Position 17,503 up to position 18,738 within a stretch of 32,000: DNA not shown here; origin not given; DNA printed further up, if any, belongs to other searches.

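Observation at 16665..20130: trkH-like / rhodopsin / blh gene cluster: candidate light-powered K+/Na+ homeostasis module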

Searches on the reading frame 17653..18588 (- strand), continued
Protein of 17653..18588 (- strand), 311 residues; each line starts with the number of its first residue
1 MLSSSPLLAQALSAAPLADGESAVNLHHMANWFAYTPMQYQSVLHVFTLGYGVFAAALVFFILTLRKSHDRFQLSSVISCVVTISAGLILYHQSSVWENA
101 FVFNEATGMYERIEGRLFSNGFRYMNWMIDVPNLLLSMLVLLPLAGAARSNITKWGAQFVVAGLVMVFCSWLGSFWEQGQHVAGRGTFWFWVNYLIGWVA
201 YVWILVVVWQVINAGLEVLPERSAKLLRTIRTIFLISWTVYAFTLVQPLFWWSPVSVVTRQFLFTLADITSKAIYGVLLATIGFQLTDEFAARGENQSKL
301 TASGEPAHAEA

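Call 65: search_solved_structures(query=L001:4505-5998:-, max_evalue=0.001)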
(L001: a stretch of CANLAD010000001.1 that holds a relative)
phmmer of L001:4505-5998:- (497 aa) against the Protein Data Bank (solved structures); distinct sequences matched with E-value up to 0.001: 6.
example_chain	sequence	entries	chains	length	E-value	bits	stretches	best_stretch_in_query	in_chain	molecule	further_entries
7zp9_I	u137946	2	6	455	1.6e-55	192.1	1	76-478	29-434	Ktr system potassium uptake protein B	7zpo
7zpr_I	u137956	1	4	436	8.4e-55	189.7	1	79-478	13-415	Ktr system potassium uptake protein B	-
4j7c_I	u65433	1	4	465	1.4e-44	155.9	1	72-478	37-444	Ktr system potassium uptake protein B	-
8k1s_I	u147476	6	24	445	2.7e-44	155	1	73-478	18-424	Ktr system potassium uptake protein B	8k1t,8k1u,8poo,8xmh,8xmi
5but_I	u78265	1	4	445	7.3e-43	150.3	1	73-479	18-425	Ktr system potassium uptake protein B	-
8y6j_A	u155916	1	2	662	6.8e-05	25.2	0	75-162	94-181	Cation transporter HKT1;1,Soluble cytochrome b562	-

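Call 67: list_cluster_members(proteins=[P0002, P0003, P0007, P0012, P0014, P0016, P0006, P0010, P0028, P0017])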
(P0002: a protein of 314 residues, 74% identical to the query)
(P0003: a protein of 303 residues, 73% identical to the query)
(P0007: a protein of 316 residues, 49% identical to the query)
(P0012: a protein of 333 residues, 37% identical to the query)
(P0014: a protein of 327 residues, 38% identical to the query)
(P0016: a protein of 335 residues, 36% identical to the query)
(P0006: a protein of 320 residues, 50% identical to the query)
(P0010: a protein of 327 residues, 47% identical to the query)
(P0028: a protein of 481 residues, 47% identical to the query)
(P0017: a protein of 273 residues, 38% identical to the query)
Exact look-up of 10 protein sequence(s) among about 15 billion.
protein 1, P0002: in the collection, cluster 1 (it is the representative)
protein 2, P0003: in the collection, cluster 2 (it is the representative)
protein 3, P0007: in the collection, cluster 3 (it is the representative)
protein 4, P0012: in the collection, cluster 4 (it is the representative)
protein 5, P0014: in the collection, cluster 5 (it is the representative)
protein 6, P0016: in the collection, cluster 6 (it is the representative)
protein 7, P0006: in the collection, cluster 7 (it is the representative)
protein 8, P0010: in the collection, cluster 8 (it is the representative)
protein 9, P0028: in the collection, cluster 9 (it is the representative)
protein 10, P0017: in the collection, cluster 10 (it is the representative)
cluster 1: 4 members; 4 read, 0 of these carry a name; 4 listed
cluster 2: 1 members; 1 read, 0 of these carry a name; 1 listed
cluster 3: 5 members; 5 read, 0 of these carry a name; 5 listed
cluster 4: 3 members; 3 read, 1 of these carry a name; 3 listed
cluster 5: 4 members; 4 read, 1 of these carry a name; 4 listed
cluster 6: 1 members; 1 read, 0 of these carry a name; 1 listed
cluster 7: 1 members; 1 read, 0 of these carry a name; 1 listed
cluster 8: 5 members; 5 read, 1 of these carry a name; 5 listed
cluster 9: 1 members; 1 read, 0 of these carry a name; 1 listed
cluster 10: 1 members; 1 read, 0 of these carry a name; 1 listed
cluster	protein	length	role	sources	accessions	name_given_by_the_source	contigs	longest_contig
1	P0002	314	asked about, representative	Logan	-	-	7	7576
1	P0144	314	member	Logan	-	-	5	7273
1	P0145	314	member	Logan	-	-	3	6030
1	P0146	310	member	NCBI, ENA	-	-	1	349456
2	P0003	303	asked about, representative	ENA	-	-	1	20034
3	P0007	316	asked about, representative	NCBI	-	-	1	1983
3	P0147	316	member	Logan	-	-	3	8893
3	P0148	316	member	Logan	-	-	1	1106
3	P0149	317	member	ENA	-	-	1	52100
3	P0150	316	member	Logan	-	-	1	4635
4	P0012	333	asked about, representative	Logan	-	-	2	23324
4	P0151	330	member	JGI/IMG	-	bacteriorhodopsin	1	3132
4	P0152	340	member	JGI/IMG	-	-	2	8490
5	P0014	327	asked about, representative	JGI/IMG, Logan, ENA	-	hypothetical protein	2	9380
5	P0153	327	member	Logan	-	-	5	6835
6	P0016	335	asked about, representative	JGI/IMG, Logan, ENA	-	-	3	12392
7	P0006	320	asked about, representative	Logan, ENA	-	-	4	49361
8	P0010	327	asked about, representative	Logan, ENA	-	-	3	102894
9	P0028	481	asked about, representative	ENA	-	-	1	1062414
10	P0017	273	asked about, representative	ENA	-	-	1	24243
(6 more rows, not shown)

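Call 73: search_protein_representatives(protein=window:17653-18588:-)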
Query: 311 residues. Proteins with E-value up to 0.001 (for the whole library): 208; up to 1e-10: 80; up to 1e-30: 17. The best 150 are listed.
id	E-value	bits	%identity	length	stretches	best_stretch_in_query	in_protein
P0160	3.4e-75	269.7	50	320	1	18-289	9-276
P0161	9.8e-74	264.9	48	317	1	21-289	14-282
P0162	6.4e-53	196.6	41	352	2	114-284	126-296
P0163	1.7e-44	168.9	42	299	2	29-182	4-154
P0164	4.3e-41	157.7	44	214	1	76-284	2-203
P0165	5.9e-40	154.0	38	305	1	28-284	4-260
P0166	1.9e-38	149.0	36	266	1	38-287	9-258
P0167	6.4e-37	144.0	31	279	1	27-287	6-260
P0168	4.1e-36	141.4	39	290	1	30-288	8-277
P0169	5.6e-36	140.9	36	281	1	29-288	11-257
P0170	1.1e-35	140.0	34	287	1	28-281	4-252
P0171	1.4e-35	139.6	35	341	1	27-286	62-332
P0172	6.9e-35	137.3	33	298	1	29-289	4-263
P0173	3.8e-34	134.9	39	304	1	29-287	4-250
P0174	9.2e-34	133.6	36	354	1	3-282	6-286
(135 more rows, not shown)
